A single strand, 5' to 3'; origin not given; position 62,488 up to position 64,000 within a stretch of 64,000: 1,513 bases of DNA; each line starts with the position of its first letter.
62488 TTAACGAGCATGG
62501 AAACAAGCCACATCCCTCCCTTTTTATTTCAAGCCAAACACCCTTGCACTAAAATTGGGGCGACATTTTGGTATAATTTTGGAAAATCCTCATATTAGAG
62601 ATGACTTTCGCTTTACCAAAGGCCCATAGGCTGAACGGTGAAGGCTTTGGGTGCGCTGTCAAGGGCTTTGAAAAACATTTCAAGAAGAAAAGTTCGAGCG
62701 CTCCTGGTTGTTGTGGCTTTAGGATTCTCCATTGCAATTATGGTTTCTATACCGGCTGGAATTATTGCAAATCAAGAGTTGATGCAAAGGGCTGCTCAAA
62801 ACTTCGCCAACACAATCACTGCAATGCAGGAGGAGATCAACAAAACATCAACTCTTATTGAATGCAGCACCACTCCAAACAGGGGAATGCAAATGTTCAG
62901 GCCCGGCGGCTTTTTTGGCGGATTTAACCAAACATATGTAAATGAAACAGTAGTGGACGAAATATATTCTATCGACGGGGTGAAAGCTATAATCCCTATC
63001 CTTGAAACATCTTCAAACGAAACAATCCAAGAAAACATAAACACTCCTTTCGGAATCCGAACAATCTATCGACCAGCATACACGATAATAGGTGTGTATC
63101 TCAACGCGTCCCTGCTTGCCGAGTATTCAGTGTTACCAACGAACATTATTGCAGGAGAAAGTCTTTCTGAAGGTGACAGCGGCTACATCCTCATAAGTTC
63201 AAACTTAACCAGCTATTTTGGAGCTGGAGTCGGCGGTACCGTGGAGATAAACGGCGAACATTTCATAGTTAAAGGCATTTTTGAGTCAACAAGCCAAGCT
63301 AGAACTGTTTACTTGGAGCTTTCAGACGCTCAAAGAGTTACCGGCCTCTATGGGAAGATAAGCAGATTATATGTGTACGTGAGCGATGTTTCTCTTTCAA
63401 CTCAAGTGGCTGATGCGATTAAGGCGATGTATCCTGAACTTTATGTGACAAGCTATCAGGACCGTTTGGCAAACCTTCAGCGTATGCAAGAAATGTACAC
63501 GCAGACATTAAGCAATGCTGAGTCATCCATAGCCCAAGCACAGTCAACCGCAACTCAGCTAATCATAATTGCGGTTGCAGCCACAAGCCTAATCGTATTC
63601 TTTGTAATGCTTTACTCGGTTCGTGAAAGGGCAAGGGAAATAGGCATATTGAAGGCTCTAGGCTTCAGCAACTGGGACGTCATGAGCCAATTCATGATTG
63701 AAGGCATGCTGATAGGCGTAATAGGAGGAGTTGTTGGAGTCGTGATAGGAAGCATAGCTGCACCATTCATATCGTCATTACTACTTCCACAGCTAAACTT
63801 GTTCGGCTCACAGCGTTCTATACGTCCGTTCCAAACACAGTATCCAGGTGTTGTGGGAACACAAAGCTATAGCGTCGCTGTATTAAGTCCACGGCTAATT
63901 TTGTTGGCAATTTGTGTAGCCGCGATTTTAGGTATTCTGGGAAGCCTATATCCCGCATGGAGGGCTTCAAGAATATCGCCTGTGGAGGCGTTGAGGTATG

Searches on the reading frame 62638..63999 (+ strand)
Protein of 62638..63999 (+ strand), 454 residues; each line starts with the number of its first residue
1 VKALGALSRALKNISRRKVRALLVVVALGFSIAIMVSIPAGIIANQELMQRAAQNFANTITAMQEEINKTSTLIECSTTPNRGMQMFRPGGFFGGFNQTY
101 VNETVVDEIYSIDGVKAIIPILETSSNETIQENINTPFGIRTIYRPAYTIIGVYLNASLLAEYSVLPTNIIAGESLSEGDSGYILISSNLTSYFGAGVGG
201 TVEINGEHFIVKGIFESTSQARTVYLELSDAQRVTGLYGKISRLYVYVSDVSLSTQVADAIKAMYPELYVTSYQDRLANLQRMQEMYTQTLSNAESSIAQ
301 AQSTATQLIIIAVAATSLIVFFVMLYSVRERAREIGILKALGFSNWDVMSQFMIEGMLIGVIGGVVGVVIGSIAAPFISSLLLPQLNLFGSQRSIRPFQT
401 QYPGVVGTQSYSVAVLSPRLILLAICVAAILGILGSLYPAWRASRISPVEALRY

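Call 48: search_protein_families(library=pfam, proteins=[window:62638-63999:+], max_evalue=0.001)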
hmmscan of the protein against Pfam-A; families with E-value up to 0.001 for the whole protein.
window:62638-63999:+ (454 aa): 2 families
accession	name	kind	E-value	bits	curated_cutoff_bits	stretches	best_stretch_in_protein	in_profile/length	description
PF02687.27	FtsX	-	1.5e-19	70.6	25.5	1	309-448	4-120/120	FtsX-like permease C-terminal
PF12704.14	MacB_PCD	-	1.8e-08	35.3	27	1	57-263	37-206/207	MacB-like periplasmic core domain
